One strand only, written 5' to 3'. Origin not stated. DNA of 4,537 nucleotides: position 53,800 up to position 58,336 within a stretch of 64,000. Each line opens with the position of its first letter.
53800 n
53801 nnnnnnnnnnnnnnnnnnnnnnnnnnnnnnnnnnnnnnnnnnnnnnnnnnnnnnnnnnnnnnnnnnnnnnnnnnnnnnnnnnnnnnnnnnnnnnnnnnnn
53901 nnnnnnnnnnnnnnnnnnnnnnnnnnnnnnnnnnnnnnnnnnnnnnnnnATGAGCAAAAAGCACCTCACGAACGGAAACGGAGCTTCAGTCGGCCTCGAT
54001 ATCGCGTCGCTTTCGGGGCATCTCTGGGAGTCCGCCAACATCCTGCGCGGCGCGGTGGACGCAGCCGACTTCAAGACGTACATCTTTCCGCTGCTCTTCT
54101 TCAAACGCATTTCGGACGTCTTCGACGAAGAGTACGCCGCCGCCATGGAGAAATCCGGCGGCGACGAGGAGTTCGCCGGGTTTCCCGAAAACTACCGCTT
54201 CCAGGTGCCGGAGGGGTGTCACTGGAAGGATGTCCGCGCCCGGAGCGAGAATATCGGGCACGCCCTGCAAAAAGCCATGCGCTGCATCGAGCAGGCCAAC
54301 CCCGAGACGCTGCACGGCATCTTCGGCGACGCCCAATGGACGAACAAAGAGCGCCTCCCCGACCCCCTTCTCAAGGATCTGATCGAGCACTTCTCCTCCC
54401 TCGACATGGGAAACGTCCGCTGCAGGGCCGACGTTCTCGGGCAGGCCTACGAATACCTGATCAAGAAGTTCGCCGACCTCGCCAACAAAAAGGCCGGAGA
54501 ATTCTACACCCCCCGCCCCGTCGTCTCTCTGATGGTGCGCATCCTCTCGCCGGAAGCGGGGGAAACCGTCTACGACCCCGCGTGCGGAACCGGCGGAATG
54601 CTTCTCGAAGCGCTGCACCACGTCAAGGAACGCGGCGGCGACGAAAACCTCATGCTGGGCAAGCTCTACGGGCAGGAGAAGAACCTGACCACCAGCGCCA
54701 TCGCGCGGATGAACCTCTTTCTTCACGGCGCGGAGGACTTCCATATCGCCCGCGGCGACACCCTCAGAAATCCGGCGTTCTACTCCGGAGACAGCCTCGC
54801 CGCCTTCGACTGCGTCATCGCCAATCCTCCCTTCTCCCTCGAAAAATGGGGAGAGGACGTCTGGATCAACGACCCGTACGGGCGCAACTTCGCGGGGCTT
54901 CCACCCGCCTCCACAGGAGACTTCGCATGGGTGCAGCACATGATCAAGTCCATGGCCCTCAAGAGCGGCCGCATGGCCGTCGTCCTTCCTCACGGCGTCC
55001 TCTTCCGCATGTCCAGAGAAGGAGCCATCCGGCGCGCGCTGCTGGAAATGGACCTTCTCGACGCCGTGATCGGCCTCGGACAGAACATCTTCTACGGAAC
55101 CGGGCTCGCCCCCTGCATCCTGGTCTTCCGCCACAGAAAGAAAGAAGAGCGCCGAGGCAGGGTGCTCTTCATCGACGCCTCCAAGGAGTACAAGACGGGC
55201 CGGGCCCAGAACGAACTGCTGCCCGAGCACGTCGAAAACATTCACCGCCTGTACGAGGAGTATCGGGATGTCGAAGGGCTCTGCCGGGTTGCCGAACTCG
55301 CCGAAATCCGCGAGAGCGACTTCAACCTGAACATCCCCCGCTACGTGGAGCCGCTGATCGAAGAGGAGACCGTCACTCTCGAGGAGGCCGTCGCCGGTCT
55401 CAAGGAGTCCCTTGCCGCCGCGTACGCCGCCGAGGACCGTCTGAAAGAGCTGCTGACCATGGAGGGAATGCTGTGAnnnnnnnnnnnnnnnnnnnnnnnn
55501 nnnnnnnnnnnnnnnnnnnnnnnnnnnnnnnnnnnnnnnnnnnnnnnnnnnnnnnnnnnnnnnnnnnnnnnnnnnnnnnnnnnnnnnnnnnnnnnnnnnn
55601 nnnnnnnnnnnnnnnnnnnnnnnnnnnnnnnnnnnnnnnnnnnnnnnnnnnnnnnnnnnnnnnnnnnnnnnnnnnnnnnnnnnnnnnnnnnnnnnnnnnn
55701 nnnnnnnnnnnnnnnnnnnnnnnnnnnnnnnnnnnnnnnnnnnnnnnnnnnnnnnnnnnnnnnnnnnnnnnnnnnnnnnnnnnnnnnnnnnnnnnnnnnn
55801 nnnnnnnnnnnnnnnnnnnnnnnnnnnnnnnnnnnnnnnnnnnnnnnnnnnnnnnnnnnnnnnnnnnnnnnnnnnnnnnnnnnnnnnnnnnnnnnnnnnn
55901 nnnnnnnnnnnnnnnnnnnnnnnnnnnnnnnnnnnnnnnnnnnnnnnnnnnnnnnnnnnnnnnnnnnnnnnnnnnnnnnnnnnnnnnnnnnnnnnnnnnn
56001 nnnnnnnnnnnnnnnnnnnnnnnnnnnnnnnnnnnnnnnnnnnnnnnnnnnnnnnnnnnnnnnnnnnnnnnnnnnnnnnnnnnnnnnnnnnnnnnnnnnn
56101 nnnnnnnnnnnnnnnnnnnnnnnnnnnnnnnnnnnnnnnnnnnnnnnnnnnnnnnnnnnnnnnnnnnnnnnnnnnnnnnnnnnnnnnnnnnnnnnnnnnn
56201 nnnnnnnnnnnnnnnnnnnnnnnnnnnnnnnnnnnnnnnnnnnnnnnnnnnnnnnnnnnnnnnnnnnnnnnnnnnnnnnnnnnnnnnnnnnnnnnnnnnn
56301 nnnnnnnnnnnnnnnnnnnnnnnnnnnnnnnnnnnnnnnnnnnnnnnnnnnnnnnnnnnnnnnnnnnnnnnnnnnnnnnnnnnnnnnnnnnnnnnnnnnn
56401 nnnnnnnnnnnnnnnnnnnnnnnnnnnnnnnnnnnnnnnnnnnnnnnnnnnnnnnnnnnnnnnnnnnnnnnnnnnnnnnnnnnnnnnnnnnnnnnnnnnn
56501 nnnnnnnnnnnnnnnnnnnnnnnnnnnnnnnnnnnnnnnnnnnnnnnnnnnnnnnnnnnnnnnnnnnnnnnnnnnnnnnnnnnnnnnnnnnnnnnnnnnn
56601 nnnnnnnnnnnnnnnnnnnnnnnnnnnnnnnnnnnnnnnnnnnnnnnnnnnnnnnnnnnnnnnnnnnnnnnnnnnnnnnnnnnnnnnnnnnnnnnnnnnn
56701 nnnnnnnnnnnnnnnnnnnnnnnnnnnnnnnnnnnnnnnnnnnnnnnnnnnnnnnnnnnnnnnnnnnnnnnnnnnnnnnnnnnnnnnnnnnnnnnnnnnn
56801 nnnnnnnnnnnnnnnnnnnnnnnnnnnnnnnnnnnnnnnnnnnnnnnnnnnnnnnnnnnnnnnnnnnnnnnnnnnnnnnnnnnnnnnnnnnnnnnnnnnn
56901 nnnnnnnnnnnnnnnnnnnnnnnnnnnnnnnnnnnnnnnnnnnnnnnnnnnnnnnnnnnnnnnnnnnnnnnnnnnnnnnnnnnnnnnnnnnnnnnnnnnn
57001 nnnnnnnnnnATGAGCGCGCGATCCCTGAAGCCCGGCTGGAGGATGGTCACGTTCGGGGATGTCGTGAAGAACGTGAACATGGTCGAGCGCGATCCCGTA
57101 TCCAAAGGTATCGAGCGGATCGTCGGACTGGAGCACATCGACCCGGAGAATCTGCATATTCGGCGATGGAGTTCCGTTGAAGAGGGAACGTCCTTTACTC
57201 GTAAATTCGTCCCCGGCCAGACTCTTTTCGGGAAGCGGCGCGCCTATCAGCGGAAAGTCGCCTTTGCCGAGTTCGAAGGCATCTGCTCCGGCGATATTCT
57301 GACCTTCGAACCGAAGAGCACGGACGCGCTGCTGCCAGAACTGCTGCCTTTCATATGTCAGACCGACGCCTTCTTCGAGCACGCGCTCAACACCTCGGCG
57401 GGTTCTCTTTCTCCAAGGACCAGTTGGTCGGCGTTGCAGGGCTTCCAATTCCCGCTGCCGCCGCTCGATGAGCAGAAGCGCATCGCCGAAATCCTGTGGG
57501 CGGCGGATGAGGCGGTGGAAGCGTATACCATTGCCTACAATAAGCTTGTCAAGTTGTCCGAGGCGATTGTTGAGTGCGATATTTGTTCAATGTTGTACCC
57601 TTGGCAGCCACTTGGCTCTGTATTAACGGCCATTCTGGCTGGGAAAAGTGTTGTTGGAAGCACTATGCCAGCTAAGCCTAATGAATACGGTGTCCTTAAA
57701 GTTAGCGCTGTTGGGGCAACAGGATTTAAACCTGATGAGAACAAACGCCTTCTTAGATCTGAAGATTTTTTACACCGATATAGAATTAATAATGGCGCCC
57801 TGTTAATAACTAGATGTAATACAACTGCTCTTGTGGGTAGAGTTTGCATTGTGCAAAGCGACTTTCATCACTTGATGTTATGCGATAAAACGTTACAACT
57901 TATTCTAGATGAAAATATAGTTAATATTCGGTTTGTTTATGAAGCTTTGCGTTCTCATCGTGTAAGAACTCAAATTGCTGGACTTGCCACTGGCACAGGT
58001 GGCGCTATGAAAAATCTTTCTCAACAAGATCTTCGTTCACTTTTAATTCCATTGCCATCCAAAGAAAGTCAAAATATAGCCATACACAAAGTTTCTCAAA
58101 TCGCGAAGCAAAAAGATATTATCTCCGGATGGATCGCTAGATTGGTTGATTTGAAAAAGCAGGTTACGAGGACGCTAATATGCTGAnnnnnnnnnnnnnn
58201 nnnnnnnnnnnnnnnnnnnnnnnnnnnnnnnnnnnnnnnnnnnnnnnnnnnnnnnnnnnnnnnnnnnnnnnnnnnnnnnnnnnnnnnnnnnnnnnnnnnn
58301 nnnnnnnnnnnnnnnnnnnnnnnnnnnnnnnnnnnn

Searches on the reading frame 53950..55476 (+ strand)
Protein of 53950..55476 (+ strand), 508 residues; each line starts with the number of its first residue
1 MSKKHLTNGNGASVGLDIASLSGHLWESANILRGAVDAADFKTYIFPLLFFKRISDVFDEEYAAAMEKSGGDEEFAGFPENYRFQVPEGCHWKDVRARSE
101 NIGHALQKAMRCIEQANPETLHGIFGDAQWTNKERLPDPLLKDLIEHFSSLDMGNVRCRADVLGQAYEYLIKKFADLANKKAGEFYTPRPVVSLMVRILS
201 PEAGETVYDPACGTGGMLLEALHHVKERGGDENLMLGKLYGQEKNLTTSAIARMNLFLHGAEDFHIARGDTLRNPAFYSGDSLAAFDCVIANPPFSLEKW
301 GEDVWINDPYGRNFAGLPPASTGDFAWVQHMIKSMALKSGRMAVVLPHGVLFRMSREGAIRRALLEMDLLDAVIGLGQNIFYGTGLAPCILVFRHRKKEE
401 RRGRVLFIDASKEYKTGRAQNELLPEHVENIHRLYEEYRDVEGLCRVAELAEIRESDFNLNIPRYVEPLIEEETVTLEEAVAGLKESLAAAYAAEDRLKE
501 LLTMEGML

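Call 7: search_protein_families(library=pfam, proteins=[window:53950-55473:+])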
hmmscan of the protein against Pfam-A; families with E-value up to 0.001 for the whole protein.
window:53950-55473:+ (508 aa): 3 families
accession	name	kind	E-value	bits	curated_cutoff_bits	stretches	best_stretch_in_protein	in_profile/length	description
PF02384.22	N6_Mtase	-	2.2e-101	339.7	20.4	1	160-472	3-309/311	N-6 DNA Methylase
PF12161.14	HsdM_N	-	4.3e-24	86.1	24.5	1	22-148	2-135/135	HsdM N-terminal domain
PF01170.24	UPF0020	-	0.00018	21.7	22.3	1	195-295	20-131/197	RMKL-like, methyltransferase domain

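Call 21: search_solved_structures(query=window:53950-55473:+, max_evalue=1e-10)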
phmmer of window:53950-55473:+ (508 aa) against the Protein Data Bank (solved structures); distinct sequences matched with E-value up to 1e-10: 11.
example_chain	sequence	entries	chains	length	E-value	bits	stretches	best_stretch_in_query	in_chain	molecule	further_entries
7vru_A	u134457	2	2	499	4.4e-179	599.9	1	17-507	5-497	Site-specific DNA-methyltransferase (adenine-specific)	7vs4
7vru_B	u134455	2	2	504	2.4e-143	482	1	20-488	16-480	Site-specific DNA-methyltransferase (adenine-specific)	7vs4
3lkd_A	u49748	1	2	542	4.7e-75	256.8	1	110-504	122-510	Type I restriction-modification system methyltransferase subunit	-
7bst_D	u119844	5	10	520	1.4e-56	195.8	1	142-489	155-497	Type I restriction enzyme EcoR124II M protein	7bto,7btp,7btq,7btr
3khk_A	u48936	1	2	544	4.4e-52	181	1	93-473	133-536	Type I restriction-modification system methylation subunit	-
5ybb_A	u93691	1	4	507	3.6e-32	115.3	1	20-436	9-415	Type I restriction-modification system methyltransferase subunit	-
2okc_A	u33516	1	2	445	3.1e-31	112.2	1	157-436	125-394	Type I restriction enzyme StySJI M protein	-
3ufb_A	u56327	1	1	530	1.7e-29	106.5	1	138-490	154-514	Type I restriction-modification system methyltransferase subunit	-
2y7c_B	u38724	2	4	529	5e-27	98.4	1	86-394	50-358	TYPE I RESTRICTION ENZYME ECOKI M PROTEIN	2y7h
2ar0_A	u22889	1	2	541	5e-27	98.3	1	86-394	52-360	Type I restriction enzyme EcoKI M protein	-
7eew_A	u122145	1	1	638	1.5e-18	70.4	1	119-462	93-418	Type I restriction-modification system methyltransferase subunit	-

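Call 45: find_encoding_contigs(protein=P0134, flank=3000, max_places=10)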
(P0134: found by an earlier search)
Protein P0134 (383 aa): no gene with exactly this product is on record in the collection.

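Call 49: find_encoding_contigs(protein=window:53950-55476:+, flank=6000, max_places=10)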
Protein window:53950-55476:+ (508 aa): no gene with exactly this product is on record in the collection.

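Call 54: search_protein_families(library=padloc, proteins=[window:53950-55473:+], max_evalue=0.00001)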
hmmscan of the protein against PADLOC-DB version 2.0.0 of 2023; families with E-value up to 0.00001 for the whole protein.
window:53950-55473:+ (508 aa): 36 families (the best 25 are shown)
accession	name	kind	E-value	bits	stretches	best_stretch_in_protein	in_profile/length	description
PDLC03039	MTase_I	-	8.5e-162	537.8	1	20-492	6-480/708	Type I methyltransferase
PDLC03038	MTase_I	-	2.1e-160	533.5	1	21-493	9-477/896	Type I methyltransferase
PDLC03031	MTase_I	-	6.8e-124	412.9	1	17-468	4-486/834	Type I methyltransferase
PDLC03022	MTase_I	-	3.5e-109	364.4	1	20-478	5-486/857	Type I methyltransferase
PDLC03027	MTase_I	-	4.7e-108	360.7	1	21-482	8-453/810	Type I methyltransferase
PDLC03028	MTase_I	-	2.7e-99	331.7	1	15-503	723-1227/1236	Type I methyltransferase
PDLC03032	MTase_I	-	1.4e-74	249.8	1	21-475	8-448/1001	Type I methyltransferase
PDLC03019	MTase_I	-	2.8e-71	239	1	23-498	10-491/932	Type I methyltransferase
PDLC03035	MTase_I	-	4e-66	221.9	2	19-439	8-432/653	Type I methyltransferase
PDLC03029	MTase_I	-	9.7e-65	217.3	1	20-442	8-455/661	Type I methyltransferase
PDLC03021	MTase_I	-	7.7e-61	204.4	1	18-502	7-489/491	Type I methyltransferase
PDLC03026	MTase_I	-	4.5e-56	189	1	21-438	6-400/487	Type I methyltransferase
PDLC04134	mad2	-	7.2e-53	178.1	1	19-440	139-489/492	mads_2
PDLC03240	MTase_II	-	4.4e-49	165.6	1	24-466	11-466/511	Type II methyltransferase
PDLC03020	MTase_I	-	6.6e-44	148.6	1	158-382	160-392/410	Type I methyltransferase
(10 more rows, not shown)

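Call 55: search_protein_families(library=ncbifam, proteins=[window:53950-55473:+], max_evalue=0.00001)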
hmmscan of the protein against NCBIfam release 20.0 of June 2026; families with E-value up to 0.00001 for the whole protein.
window:53950-55473:+ (508 aa): 3 families
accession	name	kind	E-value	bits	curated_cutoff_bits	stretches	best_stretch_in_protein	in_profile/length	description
TIGR00497.1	hsdM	equivalog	6.8e-74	249.4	242.75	2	139-476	155-496/515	type I restriction-modification system subunit M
NF047738.1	antiphage_MADS2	equivalog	8.1e-23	80.6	720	1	157-233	288-361/654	methylation-associated defense system DNA methyltransferase MAD2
TIGR02987.1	met_A_Alw26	exception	3.4e-07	29.4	353.5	1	180-296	1-123/523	Alw26I/Eco31I/Esp3I family type II restriction adenine-specific DNA-methyltransferase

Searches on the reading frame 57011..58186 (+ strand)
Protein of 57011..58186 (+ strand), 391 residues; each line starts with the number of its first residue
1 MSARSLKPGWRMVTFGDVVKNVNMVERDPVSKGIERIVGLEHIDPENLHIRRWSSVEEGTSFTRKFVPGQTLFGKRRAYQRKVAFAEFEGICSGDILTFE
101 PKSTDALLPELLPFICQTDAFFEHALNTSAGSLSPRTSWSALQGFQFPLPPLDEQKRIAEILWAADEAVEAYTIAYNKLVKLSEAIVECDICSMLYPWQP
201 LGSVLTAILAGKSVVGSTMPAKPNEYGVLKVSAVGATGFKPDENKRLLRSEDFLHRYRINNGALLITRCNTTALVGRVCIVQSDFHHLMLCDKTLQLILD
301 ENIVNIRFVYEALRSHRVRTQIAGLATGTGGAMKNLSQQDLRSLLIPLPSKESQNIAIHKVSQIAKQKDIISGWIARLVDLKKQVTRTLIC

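Call 7: search_protein_families(library=pfam, proteins=[window:57011-58183:+])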
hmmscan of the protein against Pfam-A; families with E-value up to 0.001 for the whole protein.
window:57011-58183:+ (391 aa): 1 family
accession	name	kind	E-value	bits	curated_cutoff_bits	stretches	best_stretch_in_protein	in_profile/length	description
PF01420.25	Methylase_S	-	3.5e-15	57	22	2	69-168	59-157/168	Type I restriction modification DNA specificity domain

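Call 47: find_encoding_contigs(protein=window:57011-58186:+, flank=6000, max_places=10)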
Protein window:57011-58186:+ (391 aa): no gene with exactly this product is on record in the collection.

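Call 54: search_protein_families(library=padloc, proteins=[window:57011-58183:+], max_evalue=0.00001)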
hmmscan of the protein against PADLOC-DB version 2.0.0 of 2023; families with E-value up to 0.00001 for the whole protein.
window:57011-58183:+ (391 aa): 96 families (the best 25 are shown)
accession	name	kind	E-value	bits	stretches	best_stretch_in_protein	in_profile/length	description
PDLC03100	Specificity_I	-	6.8e-119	395.8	1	1-389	1-387/392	Type I specificity subunit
PDLC03065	Specificity_I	-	4.2e-50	169.2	1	7-172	10-173/363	Type I specificity subunit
PDLC03038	MTase_I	-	3e-49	165.7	1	9-362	517-866/896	Type I methyltransferase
PDLC03103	Specificity_I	-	4.7e-47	159.6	1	2-384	2-383/392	Type I specificity subunit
PDLC03069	Specificity_I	-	7.6e-39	131.9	1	10-368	1-361/387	Type I specificity subunit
PDLC03129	Specificity_I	-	1.3e-36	124.3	1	85-367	81-369/431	Type I specificity subunit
PDLC04137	mad5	-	2e-31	107.6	2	198-378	5-176/392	mads_5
PDLC03107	Specificity_I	-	1e-28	98.5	1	110-382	106-380/392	Type I specificity subunit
PDLC03096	Specificity_I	-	3.9e-28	96.6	1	204-381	379-551/658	Type I specificity subunit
PDLC03194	Specificity_I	-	1e-25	88.6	1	3-178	194-370/391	Type I specificity subunit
PDLC03074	Specificity_I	-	1.5e-25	88.3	1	9-369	26-379/408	Type I specificity subunit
PDLC03079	Specificity_I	-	2.2e-23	81.2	2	10-160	30-178/470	Type I specificity subunit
PDLC03105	Specificity_I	-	2.7e-23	81.2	2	35-162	57-180/448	Type I specificity subunit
PDLC03169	Specificity_I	-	2.7e-23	81.1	2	196-365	221-386/461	Type I specificity subunit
PDLC03072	Specificity_I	-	2.8e-23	80.7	1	221-372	262-411/448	Type I specificity subunit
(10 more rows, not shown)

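Call 55: search_protein_families(library=ncbifam, proteins=[window:57011-58183:+], max_evalue=0.00001)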
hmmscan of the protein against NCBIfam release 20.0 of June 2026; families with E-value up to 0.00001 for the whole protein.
window:57011-58183:+ (391 aa): 2 families
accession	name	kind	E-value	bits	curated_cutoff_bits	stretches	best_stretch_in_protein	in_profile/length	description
NF007278.0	PRK09737.1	equivalog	5.3e-13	48.5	662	1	116-371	125-392/461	type I restriction-modification system specificity subunit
NF047740.1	antiphage_MADS5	equivalog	2.9e-11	42.9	400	1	199-367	275-441/461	methylation-associated defense system restriction endonuclease subunit S MAD5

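Call 56: search_solved_structures(query=window:57011-58183:+, max_evalue=0.001, show_alignments=1)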
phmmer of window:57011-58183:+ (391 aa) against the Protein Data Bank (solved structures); distinct sequences matched with E-value up to 0.001: 6.
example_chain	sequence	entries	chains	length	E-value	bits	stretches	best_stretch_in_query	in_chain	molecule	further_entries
7vru_C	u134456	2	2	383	9.5e-38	133.3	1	1-188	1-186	Site-specific DNA recognition subunit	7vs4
1yf2_A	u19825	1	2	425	5e-16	61.8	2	126-189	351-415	Type I restriction-modification enzyme, S subunit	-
2y7c_A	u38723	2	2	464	1.4e-09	40.6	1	129-377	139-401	TYPE-1 RESTRICTION ENZYME ECOKI SPECIFICITY PROTEIN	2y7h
5ybb_D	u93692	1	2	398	1.5e-09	40.5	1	5-169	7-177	Restriction endonuclease S subunits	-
3okg_A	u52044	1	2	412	1.8e-09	40.3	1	5-169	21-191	Restriction endonuclease S subunits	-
8w0p_C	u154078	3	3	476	3.4e-08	36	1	240-370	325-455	S.BsaXI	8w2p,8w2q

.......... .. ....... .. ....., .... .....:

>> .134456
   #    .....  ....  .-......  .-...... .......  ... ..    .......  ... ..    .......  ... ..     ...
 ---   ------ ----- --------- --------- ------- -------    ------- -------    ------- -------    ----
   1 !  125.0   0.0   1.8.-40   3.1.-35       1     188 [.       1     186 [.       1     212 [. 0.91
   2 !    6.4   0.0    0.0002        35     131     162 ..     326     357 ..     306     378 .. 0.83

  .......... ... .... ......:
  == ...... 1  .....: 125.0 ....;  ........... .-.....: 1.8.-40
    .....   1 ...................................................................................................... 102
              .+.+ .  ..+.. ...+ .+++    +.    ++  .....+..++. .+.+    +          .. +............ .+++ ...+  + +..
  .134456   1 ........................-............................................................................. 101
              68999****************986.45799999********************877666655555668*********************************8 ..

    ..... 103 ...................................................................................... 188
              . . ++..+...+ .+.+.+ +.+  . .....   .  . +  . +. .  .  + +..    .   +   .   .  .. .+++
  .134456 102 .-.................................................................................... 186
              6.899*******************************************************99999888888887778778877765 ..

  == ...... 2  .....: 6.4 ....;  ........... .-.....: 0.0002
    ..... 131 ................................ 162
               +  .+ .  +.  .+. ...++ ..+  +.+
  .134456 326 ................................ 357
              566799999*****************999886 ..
